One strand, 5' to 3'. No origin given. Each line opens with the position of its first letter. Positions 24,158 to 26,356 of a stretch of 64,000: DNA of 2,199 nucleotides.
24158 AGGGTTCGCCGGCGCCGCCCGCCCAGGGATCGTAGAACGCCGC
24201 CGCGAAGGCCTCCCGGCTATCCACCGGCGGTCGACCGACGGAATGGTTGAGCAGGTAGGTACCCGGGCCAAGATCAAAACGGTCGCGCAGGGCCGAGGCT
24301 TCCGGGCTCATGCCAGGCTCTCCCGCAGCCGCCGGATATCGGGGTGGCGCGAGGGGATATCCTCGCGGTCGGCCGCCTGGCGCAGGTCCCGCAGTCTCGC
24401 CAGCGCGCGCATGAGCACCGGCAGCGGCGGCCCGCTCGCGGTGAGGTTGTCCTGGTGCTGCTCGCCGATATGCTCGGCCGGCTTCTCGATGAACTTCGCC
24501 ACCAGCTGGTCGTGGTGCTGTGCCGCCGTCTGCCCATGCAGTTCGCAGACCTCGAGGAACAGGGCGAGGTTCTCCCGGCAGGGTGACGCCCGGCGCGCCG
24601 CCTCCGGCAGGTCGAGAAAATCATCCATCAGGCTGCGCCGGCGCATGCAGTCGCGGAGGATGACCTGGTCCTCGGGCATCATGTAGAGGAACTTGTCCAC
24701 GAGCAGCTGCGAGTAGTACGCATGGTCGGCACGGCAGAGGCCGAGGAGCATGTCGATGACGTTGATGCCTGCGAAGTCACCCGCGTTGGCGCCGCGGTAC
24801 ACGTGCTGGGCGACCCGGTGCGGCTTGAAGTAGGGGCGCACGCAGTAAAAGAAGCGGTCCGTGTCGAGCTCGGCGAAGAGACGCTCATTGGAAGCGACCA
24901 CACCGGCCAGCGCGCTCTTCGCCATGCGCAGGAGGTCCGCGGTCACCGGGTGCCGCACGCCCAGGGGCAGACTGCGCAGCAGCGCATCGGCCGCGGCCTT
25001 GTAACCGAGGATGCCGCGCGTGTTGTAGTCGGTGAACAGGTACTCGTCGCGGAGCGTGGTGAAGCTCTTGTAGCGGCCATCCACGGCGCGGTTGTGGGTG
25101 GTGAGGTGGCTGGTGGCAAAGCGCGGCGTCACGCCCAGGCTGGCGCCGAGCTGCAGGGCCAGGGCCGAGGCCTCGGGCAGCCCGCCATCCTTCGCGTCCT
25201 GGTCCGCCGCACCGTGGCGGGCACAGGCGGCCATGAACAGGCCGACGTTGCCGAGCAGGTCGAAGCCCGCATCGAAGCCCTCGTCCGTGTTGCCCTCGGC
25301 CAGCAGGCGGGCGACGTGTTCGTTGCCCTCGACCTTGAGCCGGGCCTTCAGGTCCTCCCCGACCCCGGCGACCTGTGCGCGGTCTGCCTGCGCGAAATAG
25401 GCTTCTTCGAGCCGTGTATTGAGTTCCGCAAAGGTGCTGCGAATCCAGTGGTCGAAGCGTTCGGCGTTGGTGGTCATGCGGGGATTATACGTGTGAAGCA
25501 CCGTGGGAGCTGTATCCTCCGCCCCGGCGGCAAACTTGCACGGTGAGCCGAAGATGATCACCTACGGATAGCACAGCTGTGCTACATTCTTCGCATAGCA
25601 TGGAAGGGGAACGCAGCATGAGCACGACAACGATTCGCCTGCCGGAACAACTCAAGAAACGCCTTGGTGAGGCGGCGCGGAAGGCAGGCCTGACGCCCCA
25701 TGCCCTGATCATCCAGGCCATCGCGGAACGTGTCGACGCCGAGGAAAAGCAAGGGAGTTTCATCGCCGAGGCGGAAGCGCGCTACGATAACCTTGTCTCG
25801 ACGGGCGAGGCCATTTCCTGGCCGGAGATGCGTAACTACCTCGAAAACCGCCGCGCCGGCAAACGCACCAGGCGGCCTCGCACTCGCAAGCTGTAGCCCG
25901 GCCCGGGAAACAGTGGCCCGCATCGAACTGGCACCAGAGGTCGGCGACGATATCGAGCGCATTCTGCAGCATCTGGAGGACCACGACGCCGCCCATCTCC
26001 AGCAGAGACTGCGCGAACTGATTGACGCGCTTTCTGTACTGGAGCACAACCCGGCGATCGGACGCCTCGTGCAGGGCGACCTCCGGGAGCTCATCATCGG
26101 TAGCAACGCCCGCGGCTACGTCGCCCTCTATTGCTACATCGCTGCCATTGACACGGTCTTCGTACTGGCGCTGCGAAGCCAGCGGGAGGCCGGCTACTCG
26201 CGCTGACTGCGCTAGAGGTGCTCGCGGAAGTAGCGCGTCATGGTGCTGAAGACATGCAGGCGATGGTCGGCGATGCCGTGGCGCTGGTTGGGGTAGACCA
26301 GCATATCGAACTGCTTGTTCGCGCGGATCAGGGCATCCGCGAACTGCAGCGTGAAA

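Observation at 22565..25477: Operon of a PrnB/IDO-like haem protein, a kynureninase-like PLP enzyme and ACP phosphodiesterase (candidate non-canonical aromatic amino-acid pathway)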

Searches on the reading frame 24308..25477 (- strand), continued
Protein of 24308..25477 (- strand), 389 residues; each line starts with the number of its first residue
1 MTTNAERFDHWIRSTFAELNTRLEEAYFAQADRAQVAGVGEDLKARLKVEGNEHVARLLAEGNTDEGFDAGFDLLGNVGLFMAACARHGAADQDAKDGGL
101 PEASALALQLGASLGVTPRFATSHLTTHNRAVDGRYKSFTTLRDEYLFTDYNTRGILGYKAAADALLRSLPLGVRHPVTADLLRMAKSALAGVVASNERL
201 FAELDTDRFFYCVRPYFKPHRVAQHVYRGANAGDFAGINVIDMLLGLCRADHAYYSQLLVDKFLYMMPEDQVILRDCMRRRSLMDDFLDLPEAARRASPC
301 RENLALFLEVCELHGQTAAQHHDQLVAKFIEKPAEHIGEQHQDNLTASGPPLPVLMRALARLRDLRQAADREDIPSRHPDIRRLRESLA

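Call 70: list_cluster_members(proteins=[P0241])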
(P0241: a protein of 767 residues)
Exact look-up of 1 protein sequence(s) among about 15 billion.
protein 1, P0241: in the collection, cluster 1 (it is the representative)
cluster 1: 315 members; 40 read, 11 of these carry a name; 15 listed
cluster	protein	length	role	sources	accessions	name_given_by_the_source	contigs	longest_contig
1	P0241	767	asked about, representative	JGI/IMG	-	-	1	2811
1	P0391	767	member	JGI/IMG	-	kynureninase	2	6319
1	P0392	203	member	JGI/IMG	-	selenocysteine lyase/cysteine desulfurase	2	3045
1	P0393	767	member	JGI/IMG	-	kynureninase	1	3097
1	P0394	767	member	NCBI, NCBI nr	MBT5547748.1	MAG: aminotransferase class V-fold PLP-dependent enzyme [Gammaproteobacteria bacterium] | aminotransferase class V-fold PLP-dependent enzyme [Gammaproteobacteria bacterium]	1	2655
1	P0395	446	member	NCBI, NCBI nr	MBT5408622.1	MAG: DUF1864 family protein, partial [Gammaproteobacteria bacterium] | DUF1864 family protein [Gammaproteobacteria bacterium]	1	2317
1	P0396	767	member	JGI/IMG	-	kynureninase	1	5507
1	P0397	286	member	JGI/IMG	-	kynureninase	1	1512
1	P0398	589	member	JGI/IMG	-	kynureninase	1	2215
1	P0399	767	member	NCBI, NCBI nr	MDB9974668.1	aminotransferase class V-fold PLP-dependent enzyme [Candidatus Thioglobus sp.]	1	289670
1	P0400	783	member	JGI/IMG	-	kynureninase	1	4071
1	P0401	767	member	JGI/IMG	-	kynureninase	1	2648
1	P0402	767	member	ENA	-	-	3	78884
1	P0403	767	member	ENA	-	-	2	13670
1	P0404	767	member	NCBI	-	-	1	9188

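Call 73: search_protein_families(library=pfam, proteins=[P0241], max_evalue=0.01)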
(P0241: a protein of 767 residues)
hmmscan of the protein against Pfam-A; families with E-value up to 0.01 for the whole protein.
P0241 (767 aa): 3 families
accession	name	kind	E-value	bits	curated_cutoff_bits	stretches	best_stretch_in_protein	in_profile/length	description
PF08933.16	PrnB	-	3.5e-189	628.9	27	1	4-386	3-386/387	Monodechloroaminopyrrolnitrin synthase PrnB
PF00266.25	Aminotran_5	-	1.6e-29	103.5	21.5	1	423-758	19-371/371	Aminotransferase class-V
PF22580.2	KYNU_C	-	3.9e-07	30.4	27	1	688-760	15-88/90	Kynureninase C-terminal domain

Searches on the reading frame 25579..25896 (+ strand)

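Call 73: search_protein_families(library=pfam, proteins=[window:25579-25896:+], max_evalue=0.01)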
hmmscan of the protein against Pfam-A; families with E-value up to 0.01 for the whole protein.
window:25579-25896:+ (105 aa): 3 families
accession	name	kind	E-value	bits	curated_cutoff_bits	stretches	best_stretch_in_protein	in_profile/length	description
PF01402.27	RHH_1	-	5.6e-05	23.4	20.5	1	17-53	2-38/39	Ribbon-helix-helix protein, copG family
PF21775.3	PutA_1st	-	0.00024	20.9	27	1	25-50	4-29/33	PutA, RHH domain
PF19807.5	DUF6290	-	0.0089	16.6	27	0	14-55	1-42/72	Family of unknown function (DUF6290)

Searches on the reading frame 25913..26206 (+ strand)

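Call 73: search_protein_families(library=pfam, proteins=[window:25913-26206:+], max_evalue=0.01)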
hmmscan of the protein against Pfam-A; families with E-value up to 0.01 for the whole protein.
window:25913-26206:+ (97 aa): 1 family
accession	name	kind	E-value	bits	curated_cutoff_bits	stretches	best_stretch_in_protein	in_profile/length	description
PF05016.21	ParE_toxin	-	3e-07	31.3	23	1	4-93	1-88/89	ParE toxin of type II toxin-antitoxin system, parDE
